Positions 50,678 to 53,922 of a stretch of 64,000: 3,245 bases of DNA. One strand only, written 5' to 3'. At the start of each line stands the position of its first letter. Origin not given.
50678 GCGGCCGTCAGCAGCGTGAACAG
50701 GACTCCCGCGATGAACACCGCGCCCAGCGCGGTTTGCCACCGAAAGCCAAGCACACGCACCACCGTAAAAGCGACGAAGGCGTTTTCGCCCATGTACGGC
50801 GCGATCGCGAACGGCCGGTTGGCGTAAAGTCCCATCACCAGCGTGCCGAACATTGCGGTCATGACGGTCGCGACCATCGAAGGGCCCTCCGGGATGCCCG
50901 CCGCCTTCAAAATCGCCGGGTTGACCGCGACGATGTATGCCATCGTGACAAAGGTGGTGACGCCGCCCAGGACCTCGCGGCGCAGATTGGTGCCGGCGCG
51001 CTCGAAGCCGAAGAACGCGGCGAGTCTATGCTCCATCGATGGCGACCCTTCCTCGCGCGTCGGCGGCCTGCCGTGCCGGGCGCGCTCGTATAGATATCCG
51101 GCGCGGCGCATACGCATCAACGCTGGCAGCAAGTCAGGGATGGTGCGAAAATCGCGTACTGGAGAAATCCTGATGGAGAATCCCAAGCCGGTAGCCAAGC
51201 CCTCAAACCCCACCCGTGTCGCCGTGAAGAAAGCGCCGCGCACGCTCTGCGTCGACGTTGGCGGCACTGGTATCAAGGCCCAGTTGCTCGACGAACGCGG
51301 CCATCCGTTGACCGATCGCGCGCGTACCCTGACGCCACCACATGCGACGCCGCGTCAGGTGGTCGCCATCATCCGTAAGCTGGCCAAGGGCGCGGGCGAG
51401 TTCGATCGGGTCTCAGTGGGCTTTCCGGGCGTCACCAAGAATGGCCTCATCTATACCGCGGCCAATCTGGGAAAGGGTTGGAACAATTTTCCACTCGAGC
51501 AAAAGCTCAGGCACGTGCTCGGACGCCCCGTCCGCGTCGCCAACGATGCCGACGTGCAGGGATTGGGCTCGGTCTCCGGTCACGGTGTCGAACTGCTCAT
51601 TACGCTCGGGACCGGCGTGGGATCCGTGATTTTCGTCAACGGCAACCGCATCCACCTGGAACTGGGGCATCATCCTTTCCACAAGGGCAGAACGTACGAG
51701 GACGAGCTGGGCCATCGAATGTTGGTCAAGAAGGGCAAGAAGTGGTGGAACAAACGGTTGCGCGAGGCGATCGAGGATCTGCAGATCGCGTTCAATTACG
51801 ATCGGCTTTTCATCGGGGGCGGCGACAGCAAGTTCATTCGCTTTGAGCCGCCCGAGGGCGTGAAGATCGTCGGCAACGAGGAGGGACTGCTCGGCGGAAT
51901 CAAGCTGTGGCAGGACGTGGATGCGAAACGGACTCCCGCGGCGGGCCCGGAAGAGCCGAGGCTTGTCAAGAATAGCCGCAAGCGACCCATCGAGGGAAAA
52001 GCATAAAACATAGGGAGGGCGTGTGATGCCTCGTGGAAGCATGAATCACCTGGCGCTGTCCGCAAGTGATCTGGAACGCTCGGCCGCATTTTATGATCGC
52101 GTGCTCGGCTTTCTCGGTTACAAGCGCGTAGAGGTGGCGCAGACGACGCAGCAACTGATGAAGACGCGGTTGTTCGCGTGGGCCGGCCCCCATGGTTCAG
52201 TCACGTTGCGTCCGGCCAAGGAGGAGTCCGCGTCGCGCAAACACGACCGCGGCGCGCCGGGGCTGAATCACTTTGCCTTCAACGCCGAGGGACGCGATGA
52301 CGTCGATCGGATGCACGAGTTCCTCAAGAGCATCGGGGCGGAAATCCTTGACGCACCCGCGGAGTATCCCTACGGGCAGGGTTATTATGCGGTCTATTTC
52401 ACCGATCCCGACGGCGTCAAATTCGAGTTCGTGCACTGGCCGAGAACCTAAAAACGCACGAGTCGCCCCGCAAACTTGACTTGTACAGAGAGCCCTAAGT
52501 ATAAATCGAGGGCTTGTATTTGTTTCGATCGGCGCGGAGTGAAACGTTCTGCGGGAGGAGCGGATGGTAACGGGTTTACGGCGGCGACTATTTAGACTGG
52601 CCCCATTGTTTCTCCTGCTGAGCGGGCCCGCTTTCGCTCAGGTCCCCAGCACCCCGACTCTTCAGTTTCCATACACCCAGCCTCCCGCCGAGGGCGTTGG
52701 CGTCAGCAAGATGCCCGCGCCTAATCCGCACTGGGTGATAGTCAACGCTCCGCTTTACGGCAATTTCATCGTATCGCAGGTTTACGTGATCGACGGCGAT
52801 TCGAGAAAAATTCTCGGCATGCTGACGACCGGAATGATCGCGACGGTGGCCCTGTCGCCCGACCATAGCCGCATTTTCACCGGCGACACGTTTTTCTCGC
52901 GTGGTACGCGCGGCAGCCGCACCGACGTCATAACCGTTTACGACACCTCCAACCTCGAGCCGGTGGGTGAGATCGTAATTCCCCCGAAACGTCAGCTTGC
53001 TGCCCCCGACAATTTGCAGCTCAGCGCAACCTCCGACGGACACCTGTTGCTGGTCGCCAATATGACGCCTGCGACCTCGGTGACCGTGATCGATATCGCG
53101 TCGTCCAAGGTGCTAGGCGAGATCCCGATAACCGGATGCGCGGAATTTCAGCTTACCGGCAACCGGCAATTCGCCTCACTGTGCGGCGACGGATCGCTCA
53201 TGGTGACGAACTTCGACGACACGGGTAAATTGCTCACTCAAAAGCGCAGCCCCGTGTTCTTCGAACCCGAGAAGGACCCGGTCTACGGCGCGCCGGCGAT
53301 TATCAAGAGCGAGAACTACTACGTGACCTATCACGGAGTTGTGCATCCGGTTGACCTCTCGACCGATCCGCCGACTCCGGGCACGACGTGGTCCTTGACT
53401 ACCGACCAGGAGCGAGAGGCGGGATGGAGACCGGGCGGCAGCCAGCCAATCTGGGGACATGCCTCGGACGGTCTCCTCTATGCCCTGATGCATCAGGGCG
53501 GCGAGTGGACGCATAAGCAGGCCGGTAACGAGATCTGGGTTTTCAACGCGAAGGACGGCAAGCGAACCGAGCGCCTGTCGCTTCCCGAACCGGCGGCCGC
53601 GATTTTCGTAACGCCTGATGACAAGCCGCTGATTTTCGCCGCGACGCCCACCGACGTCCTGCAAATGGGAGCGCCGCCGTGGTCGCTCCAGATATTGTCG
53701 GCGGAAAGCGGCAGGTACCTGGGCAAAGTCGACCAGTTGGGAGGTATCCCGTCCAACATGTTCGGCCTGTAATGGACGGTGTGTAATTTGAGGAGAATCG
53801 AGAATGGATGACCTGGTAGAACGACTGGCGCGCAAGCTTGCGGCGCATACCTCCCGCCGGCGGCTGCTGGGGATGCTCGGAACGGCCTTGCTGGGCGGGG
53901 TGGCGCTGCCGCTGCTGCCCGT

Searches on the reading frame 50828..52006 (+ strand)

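Call 47: search_protein_families(library=pfam, proteins=[window:50828-52006:+], max_evalue=0.00001)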
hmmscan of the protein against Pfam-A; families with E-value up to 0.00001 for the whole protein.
window:50828-52006:+ (392 aa): 1 family
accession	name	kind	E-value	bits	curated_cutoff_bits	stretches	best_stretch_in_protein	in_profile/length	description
PF00480.26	ROK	-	1.1e-17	65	22.9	1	140-281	2-151/294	ROK family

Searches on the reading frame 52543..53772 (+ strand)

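Call 47: search_protein_families(library=pfam, proteins=[window:52543-53772:+], max_evalue=0.00001)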
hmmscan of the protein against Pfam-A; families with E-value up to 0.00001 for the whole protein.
window:52543-53772:+ (409 aa): 1 family
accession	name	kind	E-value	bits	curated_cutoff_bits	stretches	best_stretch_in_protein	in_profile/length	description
PF06433.17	Me-amine-dh_H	-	5.6e-52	177.2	21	1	66-403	6-336/343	Methylamine dehydrogenase heavy chain (MADH)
